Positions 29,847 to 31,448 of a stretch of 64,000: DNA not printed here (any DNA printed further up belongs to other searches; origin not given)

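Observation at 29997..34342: Two-subunit cytoplasmic [NiFe] hydrogenase split by a 2.3 kb selfish insert and followed by a two-component pair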

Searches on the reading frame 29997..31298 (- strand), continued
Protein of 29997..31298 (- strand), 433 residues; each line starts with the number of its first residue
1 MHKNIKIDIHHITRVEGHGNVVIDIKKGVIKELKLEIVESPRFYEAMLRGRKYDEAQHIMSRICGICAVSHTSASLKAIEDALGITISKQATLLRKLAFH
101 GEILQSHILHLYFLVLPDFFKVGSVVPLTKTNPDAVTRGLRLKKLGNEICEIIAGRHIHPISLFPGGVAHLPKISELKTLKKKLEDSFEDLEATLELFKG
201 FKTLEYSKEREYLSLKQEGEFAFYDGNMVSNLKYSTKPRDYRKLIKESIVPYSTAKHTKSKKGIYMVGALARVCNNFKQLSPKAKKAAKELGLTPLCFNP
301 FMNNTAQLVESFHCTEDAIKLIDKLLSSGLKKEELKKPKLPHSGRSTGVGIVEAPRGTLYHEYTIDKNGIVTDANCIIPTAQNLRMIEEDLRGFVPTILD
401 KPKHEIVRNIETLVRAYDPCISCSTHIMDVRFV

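Call 27: find_related_loci(query=window:29997-31298:-, collection=metagenome_contigs, flank=8000)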
Query window:29997-31298:- (433 aa) in metagenome_contigs; peptide patterns used: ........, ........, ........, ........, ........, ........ (x = any residue, [..] = any of these).
127 stretches matched a pattern; 30 encode a relative of the query (tblastn E <= 1e-3); 30 distinct loci.
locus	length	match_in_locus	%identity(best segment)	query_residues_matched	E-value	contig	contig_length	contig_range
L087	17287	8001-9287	85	1-433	0e+0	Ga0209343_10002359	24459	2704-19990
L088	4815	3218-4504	83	1-433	0e+0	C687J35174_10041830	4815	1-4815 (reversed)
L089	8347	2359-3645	84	1-433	0e+0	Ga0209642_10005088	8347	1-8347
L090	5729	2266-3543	53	4-433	5e-159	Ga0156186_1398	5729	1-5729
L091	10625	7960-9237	53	4-433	2e-156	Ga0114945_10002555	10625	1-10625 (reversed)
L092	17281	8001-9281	53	3-433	3e-153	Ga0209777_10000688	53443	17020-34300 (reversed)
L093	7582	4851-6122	52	4-430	6e-152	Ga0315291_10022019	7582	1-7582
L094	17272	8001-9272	52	4-430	3e-147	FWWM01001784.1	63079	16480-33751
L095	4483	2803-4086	50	4-432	5e-148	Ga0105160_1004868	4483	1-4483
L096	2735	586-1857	52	4-430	2e-153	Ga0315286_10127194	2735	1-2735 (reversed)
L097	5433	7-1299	52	1-433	7e-141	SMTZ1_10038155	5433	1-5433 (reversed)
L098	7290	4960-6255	50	1-433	6e-140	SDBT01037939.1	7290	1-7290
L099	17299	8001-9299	51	1-433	6e-138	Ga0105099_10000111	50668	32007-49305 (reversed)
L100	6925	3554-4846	50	1-433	2e-137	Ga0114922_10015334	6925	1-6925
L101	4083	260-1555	50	1-433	1e-140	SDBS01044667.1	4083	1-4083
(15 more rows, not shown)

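Call 32: find_encoding_contigs(protein=P0001, flank=1000, max_places=3)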
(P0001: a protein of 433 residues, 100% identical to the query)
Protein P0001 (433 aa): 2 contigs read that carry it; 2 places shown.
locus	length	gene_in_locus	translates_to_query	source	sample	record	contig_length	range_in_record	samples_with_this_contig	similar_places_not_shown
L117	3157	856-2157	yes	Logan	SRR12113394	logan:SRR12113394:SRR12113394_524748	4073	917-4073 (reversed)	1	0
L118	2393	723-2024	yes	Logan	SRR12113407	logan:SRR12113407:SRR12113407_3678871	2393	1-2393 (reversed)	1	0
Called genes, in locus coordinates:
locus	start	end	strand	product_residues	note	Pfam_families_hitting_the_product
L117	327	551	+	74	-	-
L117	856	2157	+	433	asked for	PF00374:NiFeSe_Hases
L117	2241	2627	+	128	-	PF00072:Response_reg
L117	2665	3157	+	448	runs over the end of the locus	PF25323:6TM_PilS, PF00512:HisKA, PF02518:HATPase_c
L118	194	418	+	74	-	-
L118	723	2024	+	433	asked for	PF00374:NiFeSe_Hases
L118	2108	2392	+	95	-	?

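Call 33: find_encoding_contigs(protein=P0018, flank=8000, max_places=1)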
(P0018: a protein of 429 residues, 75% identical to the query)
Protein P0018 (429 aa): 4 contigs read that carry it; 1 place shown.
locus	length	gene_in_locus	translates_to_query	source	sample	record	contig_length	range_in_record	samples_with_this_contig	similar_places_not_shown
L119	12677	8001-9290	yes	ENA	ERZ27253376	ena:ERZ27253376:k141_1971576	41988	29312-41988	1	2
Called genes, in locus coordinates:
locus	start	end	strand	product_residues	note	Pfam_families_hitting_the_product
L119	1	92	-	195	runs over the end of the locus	-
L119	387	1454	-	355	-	PF04055:Radical_SAM, PF13186:SPASM (weak)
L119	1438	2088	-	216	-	PF09335:VTT_dom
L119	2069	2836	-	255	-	PF09865:DUF2092 (faint), PF03548:LolA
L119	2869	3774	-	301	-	PF03279:Lip_A_acyltrans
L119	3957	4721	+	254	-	PF01058:Oxidored_q6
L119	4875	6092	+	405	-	PF13289:SIR2_2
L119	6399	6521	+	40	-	-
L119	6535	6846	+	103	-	-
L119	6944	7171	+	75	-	PF04255:DUF433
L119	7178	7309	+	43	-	-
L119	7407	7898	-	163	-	PF13115:YtkA (weak)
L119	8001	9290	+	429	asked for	PF27537:HoxH (faint), PF00374:NiFeSe_Hases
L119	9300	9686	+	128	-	PF00072:Response_reg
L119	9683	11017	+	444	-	PF25323:6TM_PilS, PF00512:HisKA, PF02518:HATPase_c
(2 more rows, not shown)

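Call 34: find_encoding_contigs(protein=P0029, flank=8000, max_places=1)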
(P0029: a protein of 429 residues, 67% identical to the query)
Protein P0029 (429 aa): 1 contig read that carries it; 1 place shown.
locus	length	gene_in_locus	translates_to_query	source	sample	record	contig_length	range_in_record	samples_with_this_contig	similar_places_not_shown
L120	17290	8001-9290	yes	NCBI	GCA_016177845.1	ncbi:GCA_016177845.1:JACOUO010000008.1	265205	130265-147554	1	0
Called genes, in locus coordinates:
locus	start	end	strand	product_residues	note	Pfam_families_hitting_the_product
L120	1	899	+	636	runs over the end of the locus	PF00682:HMGL-like, PF02436:PYC_OADA, PF00364:Biotin_lipoyl, PF25917:BSH_RND (weak), PF25984:BSH_YknX (faint)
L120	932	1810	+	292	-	PF03547:Mem_trans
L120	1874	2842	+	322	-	-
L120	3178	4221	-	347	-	-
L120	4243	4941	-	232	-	PF02698:DUF218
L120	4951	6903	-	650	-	PF00009:GTP_EFTU, PF01926:MMR_HSR1 (faint), PF03144:GTP_EFTU_D2, PF25461:Beta-barrel_SelB, PF09107:WHD_3rd_SelB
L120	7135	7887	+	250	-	PF01058:Oxidored_q6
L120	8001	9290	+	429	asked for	PF00374:NiFeSe_Hases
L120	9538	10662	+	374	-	PF01590:GAF, PF13185:GAF_2, PF13492:GAF_3 (weak), PF00990:GGDEF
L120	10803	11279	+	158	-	PF00011:HSP20, PF17886:ArsA_HSP20 (weak)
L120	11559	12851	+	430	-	-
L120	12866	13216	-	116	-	PF04343:DUF488, PF22751:DUF488-N3a, PF22752:DUF488-N3i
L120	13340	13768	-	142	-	PF02635:DsrE (weak), PF13686:DrsE_2 (weak)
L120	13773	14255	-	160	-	PF01814:Hemerythrin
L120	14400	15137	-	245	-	PF01292:Ni_hydr_CYTB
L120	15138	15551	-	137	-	-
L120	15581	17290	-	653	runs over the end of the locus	-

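Call 35: find_encoding_contigs(protein=P0044, flank=8000, max_places=1)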
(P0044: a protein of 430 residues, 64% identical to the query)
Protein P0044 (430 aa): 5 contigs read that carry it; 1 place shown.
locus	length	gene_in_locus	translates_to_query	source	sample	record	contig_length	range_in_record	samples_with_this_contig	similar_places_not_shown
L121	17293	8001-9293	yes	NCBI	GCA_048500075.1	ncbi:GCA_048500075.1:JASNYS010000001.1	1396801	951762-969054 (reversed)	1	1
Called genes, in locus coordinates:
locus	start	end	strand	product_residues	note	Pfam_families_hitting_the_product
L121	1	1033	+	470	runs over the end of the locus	PF00749:tRNA-synt_1c, PF19269:Anticodon_2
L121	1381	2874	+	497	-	PF00289:Biotin_carb_N, PF01071:GARS_A (weak), PF02786:CPSase_L_D2, PF08443:RimK (weak), PF02222:ATP-grasp (weak), PF07478:Dala_Dala_lig_C, PF02785:Biotin_carb_C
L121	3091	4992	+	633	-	PF00682:HMGL-like, PF02436:PYC_OADA, PF25919:BSH_CusB (faint), PF00364:Biotin_lipoyl, PF25917:BSH_RND (weak)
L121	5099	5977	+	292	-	PF03547:Mem_trans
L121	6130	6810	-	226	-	PF02698:DUF218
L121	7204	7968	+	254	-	PF01058:Oxidored_q6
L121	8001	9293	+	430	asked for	PF00374:NiFeSe_Hases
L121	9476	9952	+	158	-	PF27746:Small_heat_shock_put (weak), PF00011:HSP20, PF17886:ArsA_HSP20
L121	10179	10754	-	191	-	PF00210:Ferritin, PF02915:Rubrerythrin, PF23458:DUF7130 (weak), PF21349:RUBY_RBDX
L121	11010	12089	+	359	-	PF21088:MS_channel_1st, PF00924:MS_channel_2nd, PF21082:MS_channel_3rd (weak)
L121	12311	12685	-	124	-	PF22751:DUF488-N3a, PF22752:DUF488-N3i, PF04343:DUF488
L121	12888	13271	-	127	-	PF21342:SoxA-TsdA_cyt-c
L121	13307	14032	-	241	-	PF01292:Ni_hydr_CYTB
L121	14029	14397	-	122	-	-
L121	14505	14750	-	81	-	-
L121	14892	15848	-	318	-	PF01073:3Beta_HSD, PF01370:Epimerase, PF02719:Polysacc_synt_2 (faint), PF04321:RmlD_sub_bind (weak), PF16363:GDP_Man_Dehyd, PF07993:NAD_binding_4 (weak)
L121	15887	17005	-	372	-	PF01041:DegT_DnrJ_EryC1, PF01212:Beta_elim_lyase (weak)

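Call 36: find_encoding_contigs(protein=P0080, flank=8000, max_places=1)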
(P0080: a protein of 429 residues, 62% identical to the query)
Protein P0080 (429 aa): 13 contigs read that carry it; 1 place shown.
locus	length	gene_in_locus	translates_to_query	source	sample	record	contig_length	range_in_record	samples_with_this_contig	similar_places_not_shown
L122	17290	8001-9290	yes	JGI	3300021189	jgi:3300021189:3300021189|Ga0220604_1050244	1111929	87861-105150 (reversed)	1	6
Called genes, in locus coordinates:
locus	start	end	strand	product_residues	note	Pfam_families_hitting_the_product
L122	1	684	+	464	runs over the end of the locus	PF00749:tRNA-synt_1c, PF19269:Anticodon_2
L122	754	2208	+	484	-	PF00289:Biotin_carb_N, PF01071:GARS_A (weak), PF02222:ATP-grasp (weak), PF02786:CPSase_L_D2, PF07478:Dala_Dala_lig_C, PF08443:RimK (faint), PF02785:Biotin_carb_C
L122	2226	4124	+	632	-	PF00682:HMGL-like, PF02436:PYC_OADA, PF25919:BSH_CusB (faint), PF00364:Biotin_lipoyl, PF25917:BSH_RND (weak)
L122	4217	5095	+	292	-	PF03547:Mem_trans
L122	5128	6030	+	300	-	-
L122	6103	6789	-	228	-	PF02698:DUF218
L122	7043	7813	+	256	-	PF01058:Oxidored_q6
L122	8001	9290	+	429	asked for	PF00374:NiFeSe_Hases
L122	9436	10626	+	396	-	PF01590:GAF, PF13185:GAF_2, PF00990:GGDEF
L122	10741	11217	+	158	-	PF00011:HSP20, PF17886:ArsA_HSP20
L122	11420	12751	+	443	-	-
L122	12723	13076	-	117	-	PF04343:DUF488, PF22751:DUF488-N3a, PF22752:DUF488-N3i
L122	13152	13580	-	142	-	PF02635:DsrE, PF13686:DrsE_2 (weak)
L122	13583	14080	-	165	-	PF01814:Hemerythrin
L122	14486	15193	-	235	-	PF01292:Ni_hydr_CYTB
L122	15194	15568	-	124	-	-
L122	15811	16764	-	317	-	PF01073:3Beta_HSD, PF01370:Epimerase, PF02719:Polysacc_synt_2, PF04321:RmlD_sub_bind, PF05368:NmrA, PF16363:GDP_Man_Dehyd, PF13460:NAD_binding_10, PF07993:NAD_binding_4, +1 more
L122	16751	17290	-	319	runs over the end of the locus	PF00483:NTP_transferase, PF12804:NTP_transf_3, PF25084:LbH_EIF2B, PF24894:Hexapep_GlmU (weak), PF25087:GMPPB_C (weak)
